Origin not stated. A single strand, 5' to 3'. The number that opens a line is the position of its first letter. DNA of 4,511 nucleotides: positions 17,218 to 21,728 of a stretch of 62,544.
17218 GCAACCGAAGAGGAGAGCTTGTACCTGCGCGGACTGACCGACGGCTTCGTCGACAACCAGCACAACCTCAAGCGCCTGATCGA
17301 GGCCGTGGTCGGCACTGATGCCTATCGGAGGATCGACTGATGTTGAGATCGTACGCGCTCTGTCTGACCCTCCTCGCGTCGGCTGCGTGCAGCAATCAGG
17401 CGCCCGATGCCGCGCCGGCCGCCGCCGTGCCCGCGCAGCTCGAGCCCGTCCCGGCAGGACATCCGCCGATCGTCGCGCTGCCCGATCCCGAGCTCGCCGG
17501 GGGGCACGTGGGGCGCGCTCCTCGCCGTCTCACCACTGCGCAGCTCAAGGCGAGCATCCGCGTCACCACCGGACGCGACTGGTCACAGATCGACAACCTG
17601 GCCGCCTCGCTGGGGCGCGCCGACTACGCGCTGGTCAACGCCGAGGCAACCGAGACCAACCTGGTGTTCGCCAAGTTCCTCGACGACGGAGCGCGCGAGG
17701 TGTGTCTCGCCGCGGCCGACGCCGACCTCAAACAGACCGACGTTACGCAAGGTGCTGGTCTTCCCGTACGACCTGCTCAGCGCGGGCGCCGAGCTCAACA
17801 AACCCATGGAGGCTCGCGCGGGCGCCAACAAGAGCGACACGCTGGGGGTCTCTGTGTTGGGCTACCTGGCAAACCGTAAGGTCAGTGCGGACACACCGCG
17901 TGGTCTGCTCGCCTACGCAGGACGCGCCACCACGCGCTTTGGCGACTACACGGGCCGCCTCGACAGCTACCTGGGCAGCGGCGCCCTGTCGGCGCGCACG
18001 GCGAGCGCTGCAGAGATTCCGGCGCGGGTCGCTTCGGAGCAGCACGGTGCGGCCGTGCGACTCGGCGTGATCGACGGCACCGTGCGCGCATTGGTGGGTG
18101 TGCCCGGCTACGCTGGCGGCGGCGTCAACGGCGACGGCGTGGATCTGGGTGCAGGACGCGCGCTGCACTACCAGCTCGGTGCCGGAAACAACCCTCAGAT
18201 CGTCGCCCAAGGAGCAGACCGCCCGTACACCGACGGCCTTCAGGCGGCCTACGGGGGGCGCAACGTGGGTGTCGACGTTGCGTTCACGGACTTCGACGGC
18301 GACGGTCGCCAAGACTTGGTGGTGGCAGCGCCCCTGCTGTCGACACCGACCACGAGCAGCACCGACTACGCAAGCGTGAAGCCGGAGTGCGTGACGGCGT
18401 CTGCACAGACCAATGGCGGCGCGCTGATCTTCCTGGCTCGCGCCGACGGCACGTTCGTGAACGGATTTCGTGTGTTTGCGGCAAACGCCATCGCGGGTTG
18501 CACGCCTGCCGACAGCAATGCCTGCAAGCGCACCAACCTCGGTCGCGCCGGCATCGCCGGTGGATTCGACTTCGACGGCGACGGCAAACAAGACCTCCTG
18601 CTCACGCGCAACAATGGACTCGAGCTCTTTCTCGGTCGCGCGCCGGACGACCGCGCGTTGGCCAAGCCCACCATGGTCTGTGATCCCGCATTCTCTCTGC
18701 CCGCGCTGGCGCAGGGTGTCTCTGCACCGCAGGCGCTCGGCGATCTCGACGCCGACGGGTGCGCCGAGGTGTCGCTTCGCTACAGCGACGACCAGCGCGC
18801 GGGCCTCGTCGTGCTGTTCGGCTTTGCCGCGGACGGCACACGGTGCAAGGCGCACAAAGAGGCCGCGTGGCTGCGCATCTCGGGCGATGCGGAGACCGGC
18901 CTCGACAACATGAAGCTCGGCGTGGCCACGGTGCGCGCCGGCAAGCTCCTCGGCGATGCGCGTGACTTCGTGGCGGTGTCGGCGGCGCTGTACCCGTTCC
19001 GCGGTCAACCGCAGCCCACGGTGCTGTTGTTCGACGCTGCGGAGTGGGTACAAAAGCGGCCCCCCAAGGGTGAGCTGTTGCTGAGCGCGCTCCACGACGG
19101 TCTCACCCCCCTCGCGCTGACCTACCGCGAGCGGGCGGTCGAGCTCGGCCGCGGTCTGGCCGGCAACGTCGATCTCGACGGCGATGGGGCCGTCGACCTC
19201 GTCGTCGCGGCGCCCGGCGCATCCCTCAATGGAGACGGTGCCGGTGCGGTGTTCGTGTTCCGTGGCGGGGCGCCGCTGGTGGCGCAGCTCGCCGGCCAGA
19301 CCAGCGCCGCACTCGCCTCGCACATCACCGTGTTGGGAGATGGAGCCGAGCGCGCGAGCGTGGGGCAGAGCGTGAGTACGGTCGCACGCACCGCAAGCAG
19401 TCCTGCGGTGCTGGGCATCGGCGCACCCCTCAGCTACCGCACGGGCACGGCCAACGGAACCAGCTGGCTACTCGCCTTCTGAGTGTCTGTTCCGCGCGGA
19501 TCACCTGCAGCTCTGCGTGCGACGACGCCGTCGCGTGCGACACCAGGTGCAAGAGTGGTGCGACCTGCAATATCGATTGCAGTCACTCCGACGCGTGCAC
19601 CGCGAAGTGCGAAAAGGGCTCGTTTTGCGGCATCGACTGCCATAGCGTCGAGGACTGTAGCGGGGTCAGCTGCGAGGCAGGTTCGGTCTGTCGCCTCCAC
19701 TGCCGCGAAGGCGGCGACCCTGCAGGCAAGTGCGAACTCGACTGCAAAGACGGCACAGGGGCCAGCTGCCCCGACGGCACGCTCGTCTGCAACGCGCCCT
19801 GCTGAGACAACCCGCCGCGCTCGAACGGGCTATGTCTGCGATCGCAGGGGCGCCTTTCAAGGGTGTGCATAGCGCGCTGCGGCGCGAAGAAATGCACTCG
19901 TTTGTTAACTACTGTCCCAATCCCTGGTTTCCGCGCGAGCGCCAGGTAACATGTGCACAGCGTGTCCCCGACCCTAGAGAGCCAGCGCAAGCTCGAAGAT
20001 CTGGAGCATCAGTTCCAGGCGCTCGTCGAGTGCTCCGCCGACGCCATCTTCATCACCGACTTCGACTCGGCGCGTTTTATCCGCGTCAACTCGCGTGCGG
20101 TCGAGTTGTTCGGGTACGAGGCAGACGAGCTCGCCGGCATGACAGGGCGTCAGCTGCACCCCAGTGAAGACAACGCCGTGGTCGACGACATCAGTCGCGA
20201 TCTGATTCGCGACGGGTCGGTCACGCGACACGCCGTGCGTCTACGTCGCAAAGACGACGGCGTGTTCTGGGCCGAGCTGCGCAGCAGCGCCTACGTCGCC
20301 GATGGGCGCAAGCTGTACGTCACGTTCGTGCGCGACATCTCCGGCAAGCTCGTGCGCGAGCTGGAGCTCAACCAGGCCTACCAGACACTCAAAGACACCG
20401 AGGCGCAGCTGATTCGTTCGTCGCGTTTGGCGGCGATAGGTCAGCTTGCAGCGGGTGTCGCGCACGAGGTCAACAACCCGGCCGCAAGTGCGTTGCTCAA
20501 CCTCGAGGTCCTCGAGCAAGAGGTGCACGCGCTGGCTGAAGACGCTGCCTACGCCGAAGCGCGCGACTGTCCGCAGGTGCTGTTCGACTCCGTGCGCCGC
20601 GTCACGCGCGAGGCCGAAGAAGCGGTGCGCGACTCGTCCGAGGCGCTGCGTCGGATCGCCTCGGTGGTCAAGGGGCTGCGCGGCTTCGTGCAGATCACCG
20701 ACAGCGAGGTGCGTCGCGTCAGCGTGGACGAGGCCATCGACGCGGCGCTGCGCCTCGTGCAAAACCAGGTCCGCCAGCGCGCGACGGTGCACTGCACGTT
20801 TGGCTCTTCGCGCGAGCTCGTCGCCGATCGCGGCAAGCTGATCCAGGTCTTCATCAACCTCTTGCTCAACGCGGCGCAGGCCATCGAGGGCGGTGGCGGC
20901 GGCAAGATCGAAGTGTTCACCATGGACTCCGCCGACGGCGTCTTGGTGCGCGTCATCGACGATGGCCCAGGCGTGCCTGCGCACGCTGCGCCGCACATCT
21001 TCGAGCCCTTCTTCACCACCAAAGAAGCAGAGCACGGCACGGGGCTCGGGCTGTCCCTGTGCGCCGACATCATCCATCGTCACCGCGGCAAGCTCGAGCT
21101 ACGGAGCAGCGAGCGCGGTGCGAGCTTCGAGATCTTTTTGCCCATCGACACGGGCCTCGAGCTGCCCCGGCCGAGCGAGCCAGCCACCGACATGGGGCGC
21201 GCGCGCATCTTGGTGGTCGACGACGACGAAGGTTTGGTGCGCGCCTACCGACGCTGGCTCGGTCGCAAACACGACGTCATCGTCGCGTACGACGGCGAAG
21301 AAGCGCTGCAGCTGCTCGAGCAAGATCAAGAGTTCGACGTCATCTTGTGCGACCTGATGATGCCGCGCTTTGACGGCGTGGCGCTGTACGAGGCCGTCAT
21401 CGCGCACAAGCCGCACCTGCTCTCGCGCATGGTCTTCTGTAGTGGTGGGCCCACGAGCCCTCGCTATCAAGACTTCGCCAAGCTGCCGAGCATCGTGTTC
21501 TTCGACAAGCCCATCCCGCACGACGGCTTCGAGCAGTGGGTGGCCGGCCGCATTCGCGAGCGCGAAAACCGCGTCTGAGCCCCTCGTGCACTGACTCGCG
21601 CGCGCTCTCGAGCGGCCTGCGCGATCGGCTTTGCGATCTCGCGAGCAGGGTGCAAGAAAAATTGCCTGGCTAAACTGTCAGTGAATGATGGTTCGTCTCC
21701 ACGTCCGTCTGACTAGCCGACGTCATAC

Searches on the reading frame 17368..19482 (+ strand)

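Call 81: search_protein_families(library=pfam, max_evalue=0.00001, proteins=[window:17368-19482:+])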
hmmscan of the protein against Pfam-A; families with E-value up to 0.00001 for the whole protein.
window:17368-19482:+ (704 aa): 2 families
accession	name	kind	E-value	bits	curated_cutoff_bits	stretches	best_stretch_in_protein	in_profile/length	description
PF13517.12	FG-GAP_3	-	5.3e-15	56.2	26.9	0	401-468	1-59/61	FG-GAP-like repeat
PF01839.29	FG-GAP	-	8.5e-15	54.7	22.1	1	301-323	2-24/37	FG-GAP repeat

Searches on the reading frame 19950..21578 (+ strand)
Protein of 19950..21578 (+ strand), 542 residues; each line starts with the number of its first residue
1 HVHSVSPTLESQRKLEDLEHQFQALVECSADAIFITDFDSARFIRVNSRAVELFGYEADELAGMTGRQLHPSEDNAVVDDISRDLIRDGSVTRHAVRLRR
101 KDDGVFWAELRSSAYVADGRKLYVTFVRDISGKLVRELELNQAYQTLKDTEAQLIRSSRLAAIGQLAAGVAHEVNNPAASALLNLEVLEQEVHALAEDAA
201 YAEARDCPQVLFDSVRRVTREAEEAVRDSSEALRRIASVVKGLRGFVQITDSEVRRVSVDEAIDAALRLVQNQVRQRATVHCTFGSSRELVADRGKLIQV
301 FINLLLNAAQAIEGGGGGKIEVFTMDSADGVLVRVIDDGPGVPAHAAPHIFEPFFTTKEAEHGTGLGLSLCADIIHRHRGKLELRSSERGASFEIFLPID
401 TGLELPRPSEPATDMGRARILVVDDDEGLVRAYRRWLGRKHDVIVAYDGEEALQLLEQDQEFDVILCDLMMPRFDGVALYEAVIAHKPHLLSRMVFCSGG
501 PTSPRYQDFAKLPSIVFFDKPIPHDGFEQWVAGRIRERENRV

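Call 81: search_protein_families(library=pfam, max_evalue=0.00001, proteins=[window:19950-21578:+])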
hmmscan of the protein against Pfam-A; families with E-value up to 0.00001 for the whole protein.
window:19950-21578:+ (542 aa): 7 families
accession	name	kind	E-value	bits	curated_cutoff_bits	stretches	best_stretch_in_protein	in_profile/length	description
PF02518.31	HATPase_c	-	3.2e-22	79.5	26.4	1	293-400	2-110/111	Histidine kinase-, DNA gyrase B-, and HSP90-like ATPase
PF00072.30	Response_reg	-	6.2e-13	49.3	30.2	1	420-523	1-102/111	Response regulator receiver domain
PF00989.32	PAS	-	3.9e-11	43.4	22.6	1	21-130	2-113/113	PAS fold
PF13426.13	PAS_9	-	4.3e-11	43.5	27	1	31-131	2-102/103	PAS domain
PF13188.13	PAS_8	-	5.4e-10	39.2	21.8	1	21-69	2-50/65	PAS domain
PF08447.18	PAS_3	-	3.7e-08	33.9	25.6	1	44-124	2-85/89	PAS fold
PF08448.16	PAS_4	-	1.5e-06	28.8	23.1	1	29-131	4-106/110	PAS fold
